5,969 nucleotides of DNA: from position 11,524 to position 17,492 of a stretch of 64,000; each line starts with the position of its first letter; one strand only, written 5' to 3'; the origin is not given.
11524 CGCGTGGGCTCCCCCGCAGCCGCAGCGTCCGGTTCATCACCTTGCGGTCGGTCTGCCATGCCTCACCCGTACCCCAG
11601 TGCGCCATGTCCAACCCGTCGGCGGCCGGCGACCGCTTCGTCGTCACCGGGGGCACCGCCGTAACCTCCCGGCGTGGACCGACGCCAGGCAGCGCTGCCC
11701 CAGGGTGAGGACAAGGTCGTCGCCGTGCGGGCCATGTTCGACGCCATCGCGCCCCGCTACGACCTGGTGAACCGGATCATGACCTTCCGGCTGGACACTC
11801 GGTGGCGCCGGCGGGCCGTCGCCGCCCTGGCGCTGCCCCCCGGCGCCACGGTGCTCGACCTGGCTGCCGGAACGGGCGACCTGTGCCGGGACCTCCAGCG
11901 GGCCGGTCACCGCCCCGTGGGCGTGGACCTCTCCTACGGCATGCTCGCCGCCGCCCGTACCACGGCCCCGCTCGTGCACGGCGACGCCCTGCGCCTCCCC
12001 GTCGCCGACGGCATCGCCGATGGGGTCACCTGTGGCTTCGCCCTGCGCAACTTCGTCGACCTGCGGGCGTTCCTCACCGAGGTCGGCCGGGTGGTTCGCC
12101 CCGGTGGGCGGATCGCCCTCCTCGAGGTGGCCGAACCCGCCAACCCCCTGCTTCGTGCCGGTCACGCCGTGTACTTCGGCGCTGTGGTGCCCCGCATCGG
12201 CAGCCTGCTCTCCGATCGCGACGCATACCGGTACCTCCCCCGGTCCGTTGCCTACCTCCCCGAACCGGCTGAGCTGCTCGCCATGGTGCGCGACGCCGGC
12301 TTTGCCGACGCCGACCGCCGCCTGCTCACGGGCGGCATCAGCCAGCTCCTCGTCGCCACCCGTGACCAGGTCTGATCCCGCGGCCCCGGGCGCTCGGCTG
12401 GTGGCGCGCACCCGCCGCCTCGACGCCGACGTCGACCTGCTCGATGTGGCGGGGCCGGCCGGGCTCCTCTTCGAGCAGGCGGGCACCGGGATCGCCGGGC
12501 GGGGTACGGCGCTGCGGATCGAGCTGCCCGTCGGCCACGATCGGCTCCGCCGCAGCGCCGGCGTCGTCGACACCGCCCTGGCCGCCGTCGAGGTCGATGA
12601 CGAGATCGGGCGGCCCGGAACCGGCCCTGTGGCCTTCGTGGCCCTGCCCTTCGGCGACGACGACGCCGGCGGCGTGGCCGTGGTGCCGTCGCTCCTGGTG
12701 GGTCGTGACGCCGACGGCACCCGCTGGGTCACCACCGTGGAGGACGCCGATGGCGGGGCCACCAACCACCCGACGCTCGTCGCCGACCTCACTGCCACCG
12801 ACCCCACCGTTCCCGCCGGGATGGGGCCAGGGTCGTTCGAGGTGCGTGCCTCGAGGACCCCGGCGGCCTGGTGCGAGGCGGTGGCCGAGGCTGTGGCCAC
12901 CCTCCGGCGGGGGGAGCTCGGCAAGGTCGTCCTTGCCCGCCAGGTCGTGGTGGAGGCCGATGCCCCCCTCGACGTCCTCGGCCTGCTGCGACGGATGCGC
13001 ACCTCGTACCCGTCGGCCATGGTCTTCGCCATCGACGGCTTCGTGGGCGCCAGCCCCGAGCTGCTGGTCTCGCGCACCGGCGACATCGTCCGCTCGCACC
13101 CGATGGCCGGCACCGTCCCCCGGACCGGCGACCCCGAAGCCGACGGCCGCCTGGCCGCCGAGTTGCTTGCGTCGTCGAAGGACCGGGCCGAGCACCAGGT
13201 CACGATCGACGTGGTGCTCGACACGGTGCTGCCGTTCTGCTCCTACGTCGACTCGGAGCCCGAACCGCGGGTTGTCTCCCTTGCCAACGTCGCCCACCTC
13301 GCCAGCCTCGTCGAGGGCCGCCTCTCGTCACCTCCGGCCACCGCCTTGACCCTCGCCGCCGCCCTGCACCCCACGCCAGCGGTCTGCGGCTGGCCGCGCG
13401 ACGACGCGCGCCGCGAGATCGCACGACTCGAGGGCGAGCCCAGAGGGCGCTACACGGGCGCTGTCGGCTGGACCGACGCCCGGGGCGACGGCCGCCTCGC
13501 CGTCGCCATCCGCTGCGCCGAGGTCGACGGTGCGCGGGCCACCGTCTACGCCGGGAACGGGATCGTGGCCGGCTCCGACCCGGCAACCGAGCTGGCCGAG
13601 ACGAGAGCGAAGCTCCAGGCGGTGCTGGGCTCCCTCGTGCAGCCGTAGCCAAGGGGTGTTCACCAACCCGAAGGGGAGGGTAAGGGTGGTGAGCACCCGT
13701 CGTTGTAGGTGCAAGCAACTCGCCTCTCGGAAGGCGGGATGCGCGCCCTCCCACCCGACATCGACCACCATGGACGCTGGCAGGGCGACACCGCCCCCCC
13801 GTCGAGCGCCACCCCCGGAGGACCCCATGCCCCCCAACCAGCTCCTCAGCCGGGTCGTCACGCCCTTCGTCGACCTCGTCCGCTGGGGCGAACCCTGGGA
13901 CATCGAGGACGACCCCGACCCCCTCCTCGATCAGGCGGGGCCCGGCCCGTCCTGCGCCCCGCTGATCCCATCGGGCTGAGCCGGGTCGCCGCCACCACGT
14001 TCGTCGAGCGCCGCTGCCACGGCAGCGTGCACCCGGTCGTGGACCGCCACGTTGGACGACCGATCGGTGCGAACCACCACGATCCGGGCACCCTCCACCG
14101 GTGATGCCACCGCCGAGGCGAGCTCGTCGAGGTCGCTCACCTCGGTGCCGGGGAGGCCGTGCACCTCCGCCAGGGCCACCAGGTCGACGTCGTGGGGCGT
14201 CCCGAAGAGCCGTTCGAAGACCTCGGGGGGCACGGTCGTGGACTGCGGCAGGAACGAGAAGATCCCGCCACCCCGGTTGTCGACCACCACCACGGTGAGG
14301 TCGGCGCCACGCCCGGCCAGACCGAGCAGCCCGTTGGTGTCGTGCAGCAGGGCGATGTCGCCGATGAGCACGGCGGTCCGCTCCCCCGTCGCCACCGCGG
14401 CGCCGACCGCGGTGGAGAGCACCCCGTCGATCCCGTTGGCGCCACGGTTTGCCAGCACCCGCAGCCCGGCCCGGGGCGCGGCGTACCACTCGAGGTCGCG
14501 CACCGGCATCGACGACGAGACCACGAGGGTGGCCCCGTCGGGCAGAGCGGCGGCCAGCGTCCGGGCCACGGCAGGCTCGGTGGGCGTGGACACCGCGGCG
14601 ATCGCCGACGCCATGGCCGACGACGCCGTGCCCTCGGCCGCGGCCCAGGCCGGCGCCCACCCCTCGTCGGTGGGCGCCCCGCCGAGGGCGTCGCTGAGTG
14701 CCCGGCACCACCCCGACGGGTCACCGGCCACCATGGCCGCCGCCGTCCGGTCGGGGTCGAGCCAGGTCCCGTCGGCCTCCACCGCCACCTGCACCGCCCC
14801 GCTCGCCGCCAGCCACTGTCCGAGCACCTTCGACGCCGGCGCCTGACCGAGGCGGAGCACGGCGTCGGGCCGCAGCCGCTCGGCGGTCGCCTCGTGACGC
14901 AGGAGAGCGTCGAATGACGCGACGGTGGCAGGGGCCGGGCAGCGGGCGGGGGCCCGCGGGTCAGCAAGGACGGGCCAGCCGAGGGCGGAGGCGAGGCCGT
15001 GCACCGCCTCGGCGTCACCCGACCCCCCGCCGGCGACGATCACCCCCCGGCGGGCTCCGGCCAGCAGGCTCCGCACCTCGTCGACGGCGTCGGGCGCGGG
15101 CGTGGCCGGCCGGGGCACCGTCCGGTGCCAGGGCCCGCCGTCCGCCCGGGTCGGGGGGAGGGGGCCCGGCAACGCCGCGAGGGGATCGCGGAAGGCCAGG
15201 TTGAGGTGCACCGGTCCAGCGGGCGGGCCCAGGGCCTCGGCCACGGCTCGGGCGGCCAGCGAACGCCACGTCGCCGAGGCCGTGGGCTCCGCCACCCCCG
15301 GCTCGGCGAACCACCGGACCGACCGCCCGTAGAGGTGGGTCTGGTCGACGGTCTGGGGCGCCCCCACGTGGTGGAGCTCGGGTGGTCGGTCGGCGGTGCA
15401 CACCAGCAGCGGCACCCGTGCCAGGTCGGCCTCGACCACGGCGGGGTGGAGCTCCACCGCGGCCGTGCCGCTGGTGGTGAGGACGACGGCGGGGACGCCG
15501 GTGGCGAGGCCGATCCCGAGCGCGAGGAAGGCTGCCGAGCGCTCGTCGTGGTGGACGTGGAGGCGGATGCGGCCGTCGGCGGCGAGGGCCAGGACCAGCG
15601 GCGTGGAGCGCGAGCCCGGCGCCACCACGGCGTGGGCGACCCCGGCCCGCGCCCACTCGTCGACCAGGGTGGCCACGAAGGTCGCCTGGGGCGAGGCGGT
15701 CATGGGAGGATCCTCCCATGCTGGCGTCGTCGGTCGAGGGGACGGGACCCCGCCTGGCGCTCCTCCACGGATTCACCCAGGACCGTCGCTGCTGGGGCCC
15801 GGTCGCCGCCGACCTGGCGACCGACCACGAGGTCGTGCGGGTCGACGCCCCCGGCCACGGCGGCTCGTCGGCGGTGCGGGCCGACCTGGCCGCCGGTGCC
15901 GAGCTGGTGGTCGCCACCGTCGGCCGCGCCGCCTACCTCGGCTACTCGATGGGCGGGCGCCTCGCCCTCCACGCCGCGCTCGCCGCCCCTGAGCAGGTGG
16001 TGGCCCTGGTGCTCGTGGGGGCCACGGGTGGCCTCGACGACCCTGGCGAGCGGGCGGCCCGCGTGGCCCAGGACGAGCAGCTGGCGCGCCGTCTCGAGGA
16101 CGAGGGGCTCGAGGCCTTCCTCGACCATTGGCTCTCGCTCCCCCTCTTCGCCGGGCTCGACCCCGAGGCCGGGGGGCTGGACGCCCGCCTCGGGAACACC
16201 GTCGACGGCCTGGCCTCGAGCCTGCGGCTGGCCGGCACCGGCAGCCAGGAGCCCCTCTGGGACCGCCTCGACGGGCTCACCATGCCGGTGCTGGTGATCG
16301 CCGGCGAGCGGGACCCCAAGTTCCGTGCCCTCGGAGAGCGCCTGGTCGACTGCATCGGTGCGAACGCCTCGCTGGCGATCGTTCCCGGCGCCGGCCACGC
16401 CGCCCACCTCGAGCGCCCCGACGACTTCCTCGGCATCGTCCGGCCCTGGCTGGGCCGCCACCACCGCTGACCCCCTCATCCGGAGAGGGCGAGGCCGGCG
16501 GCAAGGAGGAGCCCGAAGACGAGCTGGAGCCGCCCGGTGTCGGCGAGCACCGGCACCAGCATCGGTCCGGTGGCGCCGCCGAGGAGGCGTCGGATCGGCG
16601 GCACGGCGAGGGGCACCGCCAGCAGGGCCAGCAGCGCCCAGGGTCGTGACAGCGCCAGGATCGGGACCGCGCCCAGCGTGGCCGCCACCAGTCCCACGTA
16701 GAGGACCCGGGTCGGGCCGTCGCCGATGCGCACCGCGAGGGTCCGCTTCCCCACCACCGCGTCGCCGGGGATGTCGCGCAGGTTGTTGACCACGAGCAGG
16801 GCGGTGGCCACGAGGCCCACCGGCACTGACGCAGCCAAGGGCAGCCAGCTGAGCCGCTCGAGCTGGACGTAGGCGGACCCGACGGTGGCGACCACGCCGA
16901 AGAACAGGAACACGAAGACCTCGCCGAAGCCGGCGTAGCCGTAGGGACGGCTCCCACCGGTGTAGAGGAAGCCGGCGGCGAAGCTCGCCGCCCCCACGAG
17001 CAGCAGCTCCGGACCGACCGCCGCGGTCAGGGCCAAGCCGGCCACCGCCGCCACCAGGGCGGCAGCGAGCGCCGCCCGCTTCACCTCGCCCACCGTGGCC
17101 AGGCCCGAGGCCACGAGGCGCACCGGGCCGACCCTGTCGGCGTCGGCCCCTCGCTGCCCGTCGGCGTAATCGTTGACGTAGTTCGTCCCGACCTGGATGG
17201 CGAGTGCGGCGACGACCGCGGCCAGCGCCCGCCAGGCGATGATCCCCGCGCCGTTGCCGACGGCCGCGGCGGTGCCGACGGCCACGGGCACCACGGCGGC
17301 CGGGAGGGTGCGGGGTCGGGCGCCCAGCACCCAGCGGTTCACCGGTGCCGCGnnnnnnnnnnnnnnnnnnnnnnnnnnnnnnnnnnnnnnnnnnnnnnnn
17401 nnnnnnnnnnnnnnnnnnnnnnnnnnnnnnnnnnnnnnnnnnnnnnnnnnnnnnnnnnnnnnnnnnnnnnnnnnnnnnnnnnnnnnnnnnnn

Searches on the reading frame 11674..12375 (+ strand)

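Call 61: search_protein_families(library=pfam, proteins=[window:11674-12375:+], max_evalue=0.00001)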
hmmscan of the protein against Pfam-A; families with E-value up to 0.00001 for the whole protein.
window:11674-12375:+ (233 aa): 6 families
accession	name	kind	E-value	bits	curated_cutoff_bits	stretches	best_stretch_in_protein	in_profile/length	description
PF01209.24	Ubie_methyltran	-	2.5e-43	148.5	20.1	1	17-225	8-228/233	ubiE/COQ5 methyltransferase family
PF08241.18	Methyltransf_11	-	1.4e-17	64.6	21.2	1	61-148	1-94/95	Methyltransferase domain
PF13649.12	Methyltransf_25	-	9.9e-16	58.7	27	1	60-145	1-97/97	Methyltransferase domain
PF13489.12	Methyltransf_23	-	1.3e-09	38.4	27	1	47-170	11-124/164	Methyltransferase domain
PF08242.18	Methyltransf_12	-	2.9e-09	38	30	1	61-147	1-98/98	Methyltransferase domain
PF13847.12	Methyltransf_31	-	8.4e-08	32.5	27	1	57-153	4-113/145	Methyltransferase domain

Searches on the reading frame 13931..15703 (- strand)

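Call 61: search_protein_families(library=pfam, proteins=[window:13931-15703:-], max_evalue=0.00001)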
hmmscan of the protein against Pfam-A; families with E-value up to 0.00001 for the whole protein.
window:13931-15703:- (590 aa): 3 families
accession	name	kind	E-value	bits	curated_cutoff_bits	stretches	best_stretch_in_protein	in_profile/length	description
PF02776.23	TPP_enzyme_N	-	1.3e-20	73.8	26.8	1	11-123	5-118/119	Thiamine pyrophosphate enzyme, N-terminal TPP binding domain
PF16582.11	TPP_enzyme_M_2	-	3.2e-15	56.9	30.1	1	217-394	38-207/208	Middle domain of thiamine pyrophosphate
PF02775.26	TPP_enzyme_C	-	1.4e-10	41.6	21.9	1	425-544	30-149/151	Thiamine pyrophosphate enzyme, C-terminal TPP binding domain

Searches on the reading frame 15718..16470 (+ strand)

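Call 62: search_protein_families(library=pfam, proteins=[window:15718-16470:+], max_evalue=0.00001)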
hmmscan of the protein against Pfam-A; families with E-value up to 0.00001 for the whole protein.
window:15718-16470:+ (250 aa): 3 families
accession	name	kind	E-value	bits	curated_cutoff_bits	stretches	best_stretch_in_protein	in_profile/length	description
PF12697.13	Abhydrolase_6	-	3.2e-21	77.4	26.3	1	15-237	3-214/217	Alpha/beta hydrolase family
PF00561.26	Abhydrolase_1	-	3.3e-15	56.8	25.8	1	12-234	2-245/245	alpha/beta hydrolase fold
PF12146.15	Hydrolase_4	-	3.3e-13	49.9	27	1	13-109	7-116/239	Serine aminopeptidase, S33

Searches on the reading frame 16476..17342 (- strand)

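Call 62: search_protein_families(library=pfam, proteins=[window:16476-17342:-], max_evalue=0.00001)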
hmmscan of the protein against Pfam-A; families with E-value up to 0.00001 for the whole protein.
window:16476-17342:- (288 aa): 1 family
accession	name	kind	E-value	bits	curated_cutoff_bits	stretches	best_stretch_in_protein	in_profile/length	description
PF01040.23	UbiA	-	5.1e-31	108.3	34.2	1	17-247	2-225/250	UbiA prenyltransferase family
